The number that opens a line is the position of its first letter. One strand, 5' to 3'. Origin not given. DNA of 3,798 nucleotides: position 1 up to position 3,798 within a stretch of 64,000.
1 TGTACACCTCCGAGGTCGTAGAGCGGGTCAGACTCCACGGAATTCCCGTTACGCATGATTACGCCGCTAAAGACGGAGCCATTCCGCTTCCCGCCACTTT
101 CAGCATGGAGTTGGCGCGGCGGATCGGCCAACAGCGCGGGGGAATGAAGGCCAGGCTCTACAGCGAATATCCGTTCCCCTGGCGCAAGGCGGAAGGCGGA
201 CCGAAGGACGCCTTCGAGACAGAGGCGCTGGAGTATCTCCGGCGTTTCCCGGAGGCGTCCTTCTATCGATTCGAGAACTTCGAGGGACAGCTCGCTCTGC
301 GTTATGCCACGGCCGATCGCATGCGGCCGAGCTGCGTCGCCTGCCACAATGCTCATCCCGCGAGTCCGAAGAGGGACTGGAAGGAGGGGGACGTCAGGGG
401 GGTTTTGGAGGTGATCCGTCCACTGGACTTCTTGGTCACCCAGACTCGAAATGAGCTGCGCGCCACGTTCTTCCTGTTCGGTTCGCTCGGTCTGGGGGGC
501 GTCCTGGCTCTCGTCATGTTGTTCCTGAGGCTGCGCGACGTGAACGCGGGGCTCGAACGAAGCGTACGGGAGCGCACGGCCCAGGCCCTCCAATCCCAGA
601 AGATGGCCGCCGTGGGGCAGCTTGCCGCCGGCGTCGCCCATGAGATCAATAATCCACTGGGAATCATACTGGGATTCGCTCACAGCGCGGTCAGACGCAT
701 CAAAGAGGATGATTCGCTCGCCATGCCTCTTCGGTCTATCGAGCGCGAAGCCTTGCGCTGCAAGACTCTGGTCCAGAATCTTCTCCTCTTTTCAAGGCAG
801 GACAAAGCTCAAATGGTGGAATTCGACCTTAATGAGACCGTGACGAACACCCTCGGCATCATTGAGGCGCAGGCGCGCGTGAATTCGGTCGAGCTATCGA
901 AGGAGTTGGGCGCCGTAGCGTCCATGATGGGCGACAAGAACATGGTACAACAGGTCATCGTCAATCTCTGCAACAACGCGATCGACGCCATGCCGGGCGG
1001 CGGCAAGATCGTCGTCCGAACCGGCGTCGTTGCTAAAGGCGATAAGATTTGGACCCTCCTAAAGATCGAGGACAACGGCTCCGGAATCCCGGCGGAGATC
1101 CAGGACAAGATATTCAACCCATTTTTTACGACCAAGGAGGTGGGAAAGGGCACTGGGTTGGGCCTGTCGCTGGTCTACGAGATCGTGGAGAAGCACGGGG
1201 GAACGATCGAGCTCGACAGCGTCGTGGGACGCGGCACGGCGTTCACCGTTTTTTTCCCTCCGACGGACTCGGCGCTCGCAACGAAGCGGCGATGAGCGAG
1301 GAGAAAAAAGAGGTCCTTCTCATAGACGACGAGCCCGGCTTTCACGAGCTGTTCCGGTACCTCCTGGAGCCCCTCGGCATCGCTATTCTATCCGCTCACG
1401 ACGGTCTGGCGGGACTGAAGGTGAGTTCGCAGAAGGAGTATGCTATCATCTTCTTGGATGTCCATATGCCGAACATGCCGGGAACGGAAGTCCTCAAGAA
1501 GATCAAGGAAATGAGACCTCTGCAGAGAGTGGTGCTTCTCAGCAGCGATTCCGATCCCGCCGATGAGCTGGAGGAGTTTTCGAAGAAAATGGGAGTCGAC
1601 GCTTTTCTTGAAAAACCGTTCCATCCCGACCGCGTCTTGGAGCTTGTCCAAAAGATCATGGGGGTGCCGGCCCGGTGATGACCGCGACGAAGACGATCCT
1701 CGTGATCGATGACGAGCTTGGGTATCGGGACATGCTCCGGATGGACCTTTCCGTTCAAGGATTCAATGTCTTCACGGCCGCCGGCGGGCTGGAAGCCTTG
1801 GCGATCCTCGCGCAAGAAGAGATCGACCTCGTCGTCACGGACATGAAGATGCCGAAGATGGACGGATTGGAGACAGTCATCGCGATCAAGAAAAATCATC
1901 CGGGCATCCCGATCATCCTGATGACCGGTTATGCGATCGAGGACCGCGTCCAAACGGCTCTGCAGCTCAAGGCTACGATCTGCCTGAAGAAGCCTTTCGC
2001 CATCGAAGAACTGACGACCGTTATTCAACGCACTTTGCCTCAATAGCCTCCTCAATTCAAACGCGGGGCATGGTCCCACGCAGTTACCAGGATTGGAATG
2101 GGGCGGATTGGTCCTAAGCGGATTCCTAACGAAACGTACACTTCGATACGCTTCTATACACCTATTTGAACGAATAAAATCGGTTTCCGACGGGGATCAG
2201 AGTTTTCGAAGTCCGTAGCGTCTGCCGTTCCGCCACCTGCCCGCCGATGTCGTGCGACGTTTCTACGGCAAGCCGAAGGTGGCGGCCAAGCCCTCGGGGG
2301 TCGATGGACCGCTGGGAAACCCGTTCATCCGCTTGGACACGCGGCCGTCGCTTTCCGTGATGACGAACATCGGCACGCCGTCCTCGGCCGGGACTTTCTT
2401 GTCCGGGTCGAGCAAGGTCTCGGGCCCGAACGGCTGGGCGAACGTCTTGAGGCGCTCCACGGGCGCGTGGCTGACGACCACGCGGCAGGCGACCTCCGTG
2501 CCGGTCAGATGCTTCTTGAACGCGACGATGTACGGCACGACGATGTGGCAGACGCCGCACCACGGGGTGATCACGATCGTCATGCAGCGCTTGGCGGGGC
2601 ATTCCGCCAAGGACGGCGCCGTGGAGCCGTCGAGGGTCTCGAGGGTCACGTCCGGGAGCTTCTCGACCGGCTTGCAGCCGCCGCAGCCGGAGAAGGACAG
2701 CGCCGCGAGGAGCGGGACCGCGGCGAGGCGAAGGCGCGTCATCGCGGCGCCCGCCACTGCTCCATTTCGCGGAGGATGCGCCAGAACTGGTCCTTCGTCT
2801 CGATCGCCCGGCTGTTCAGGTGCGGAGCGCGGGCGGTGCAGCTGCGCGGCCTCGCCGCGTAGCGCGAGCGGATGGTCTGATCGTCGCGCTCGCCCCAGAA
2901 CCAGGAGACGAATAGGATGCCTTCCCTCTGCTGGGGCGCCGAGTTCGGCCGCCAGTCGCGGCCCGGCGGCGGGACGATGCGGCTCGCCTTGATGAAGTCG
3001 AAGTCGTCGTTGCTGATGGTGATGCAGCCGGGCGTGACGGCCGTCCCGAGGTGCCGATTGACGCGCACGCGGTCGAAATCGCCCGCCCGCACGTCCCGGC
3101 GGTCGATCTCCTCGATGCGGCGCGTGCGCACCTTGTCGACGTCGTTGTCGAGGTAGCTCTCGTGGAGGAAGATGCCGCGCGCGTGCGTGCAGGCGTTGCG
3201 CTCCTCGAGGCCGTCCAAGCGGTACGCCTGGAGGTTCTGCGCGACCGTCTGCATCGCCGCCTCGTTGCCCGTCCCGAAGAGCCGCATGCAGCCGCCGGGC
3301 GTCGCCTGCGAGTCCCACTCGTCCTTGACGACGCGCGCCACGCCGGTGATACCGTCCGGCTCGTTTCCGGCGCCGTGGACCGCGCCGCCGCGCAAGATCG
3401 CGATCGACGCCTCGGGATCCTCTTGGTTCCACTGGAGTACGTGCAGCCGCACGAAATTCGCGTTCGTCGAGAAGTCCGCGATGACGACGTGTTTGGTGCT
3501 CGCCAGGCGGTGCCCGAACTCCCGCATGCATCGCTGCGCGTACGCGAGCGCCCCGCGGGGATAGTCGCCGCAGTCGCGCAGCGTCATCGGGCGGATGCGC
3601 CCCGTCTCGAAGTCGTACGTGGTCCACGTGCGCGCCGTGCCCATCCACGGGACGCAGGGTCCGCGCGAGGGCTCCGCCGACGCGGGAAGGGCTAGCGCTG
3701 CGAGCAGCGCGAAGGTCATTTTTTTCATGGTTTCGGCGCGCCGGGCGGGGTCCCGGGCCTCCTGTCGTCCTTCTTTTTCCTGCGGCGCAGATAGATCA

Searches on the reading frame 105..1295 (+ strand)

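Call 32: search_protein_families(library=pfam, proteins=[window:105-1295:+], max_evalue=0.01)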
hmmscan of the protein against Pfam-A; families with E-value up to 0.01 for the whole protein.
window:105-1295:+ (396 aa): 4 families
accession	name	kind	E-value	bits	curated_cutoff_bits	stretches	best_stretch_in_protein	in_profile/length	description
PF02518.31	HATPase_c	-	5.2e-28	98.1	26.4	1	276-386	1-109/111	Histidine kinase-, DNA gyrase B-, and HSP90-like ATPase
PF11845.13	Tll0287-like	-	1e-16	62.1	24.1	1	2-106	42-144/144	Tll0287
PF00512.31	HisKA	-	5.7e-13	49.1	26.9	1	170-233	2-64/66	His Kinase A (phospho-acceptor) domain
PF14501.12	HATPase_c_5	-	7.3e-05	23.1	22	1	283-371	8-89/102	GHKL domain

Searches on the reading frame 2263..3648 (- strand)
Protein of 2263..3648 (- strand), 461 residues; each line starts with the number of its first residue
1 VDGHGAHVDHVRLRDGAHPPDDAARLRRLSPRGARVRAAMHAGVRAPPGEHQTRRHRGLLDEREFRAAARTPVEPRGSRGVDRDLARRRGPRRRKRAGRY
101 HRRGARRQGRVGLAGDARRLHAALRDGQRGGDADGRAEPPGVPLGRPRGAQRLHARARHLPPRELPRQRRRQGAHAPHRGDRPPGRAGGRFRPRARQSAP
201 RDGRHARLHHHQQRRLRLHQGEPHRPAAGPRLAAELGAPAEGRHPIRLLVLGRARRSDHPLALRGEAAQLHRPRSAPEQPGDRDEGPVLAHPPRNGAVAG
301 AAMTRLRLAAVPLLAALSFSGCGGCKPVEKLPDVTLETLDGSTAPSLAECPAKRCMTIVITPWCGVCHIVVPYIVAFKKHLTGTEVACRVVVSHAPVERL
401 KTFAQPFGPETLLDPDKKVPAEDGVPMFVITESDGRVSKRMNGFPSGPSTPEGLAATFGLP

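Call 32: search_protein_families(library=pfam, proteins=[window:2263-3648:-], max_evalue=0.01)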
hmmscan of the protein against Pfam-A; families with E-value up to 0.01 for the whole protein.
window:2263-3648:- (461 aa): 1 family
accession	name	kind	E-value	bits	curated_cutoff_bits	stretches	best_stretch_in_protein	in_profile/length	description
PF08534.16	Redoxin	-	0.0023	18.2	26.6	1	329-396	4-75/148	Redoxin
